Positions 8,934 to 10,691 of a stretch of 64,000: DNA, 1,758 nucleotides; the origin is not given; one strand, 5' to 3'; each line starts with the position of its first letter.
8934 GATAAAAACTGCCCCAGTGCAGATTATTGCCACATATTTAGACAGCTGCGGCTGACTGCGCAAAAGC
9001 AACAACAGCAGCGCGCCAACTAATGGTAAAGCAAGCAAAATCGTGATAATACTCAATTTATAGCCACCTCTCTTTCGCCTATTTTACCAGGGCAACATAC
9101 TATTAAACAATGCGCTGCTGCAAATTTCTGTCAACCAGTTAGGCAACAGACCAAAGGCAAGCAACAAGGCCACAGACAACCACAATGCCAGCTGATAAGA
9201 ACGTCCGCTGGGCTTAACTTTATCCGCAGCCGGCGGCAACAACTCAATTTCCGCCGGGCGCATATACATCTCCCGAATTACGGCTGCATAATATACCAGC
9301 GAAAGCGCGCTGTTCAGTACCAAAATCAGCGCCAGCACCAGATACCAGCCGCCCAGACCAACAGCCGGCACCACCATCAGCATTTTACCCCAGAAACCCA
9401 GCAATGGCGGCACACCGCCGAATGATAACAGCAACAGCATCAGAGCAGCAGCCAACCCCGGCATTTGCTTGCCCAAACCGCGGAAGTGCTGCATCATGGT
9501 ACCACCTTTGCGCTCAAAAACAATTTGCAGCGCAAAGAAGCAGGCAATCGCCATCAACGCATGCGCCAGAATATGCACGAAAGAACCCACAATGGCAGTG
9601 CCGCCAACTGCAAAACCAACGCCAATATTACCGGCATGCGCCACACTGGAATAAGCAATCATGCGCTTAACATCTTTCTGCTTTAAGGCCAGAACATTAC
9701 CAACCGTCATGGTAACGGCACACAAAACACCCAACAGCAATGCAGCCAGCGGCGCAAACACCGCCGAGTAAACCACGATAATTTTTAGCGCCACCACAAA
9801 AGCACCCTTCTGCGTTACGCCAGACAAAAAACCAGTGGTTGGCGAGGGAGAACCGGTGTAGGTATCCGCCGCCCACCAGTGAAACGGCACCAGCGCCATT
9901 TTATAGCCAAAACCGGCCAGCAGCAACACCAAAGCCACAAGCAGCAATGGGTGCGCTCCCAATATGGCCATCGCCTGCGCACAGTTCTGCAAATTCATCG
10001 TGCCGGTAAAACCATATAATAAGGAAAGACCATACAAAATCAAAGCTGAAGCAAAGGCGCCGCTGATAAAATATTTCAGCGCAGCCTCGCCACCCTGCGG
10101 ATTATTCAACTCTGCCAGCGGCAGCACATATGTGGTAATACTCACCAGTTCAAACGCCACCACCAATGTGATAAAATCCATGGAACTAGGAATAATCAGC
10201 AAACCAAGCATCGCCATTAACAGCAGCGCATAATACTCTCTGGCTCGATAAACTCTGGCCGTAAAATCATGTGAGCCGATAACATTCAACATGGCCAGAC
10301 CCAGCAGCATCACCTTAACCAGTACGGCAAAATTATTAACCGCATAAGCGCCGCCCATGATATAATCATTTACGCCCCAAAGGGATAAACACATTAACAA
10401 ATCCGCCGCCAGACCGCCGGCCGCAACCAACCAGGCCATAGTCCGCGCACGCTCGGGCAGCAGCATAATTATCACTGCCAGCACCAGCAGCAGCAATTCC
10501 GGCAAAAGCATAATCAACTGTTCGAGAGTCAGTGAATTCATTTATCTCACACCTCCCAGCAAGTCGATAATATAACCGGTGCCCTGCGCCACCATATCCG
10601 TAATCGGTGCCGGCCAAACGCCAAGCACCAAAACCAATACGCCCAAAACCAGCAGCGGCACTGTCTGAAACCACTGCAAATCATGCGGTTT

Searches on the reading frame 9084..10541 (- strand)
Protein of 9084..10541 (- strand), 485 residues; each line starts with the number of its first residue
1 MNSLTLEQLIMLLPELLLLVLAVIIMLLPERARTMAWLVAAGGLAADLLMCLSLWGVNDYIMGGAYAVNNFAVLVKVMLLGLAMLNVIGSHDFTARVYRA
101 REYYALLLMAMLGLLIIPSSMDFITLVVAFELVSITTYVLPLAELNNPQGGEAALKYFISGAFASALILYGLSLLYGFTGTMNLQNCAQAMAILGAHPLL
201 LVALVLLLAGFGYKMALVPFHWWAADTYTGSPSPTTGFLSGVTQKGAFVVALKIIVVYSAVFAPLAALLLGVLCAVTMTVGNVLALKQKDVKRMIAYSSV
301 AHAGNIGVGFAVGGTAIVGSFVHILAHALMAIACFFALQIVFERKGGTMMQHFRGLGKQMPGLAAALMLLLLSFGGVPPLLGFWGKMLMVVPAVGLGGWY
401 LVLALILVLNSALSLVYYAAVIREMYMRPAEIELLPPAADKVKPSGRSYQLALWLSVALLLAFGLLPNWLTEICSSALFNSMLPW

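Call 27: find_encoding_contigs(protein=window:9084-10541:-, flank=10000, max_places=1)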
Protein window:9084-10541:- (485 aa): 23 contigs read that carry it; 1 place shown.
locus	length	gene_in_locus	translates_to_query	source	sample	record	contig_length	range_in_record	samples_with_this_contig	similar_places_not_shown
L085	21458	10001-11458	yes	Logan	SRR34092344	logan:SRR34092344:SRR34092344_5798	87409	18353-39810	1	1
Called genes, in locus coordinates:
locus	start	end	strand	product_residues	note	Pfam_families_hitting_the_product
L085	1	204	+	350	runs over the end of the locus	PF14286:DHHW, PF16822:ALGX (faint)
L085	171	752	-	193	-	PF01520:Amidase_3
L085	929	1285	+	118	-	PF00507:Oxidored_q4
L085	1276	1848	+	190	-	PF01058:Oxidored_q6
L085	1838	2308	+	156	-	PF00329:Complex1_30kDa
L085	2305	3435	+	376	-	PF00346:Complex1_49kDa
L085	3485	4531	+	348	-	PF00146:NADHdh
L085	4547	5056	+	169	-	PF00037:Fer4, PF12797:Fer4_2 (weak), PF12837:Fer4_6 (faint), PF13237:Fer4_10 (weak), PF13459:Fer4_15 (faint), PF14697:Fer4_21 (weak), PF12838:Fer4_7, PF13187:Fer4_9 (weak), +1 more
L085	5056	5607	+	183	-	PF00499:Oxidored_q3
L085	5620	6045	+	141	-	PF00420:Oxidored_q2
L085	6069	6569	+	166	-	-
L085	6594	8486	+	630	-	PF00662:Proton_antipo_N, PF00361:Proton_antipo_M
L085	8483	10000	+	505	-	PF00361:Proton_antipo_M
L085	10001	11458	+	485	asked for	PF00361:Proton_antipo_M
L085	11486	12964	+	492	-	PF00361:Proton_antipo_M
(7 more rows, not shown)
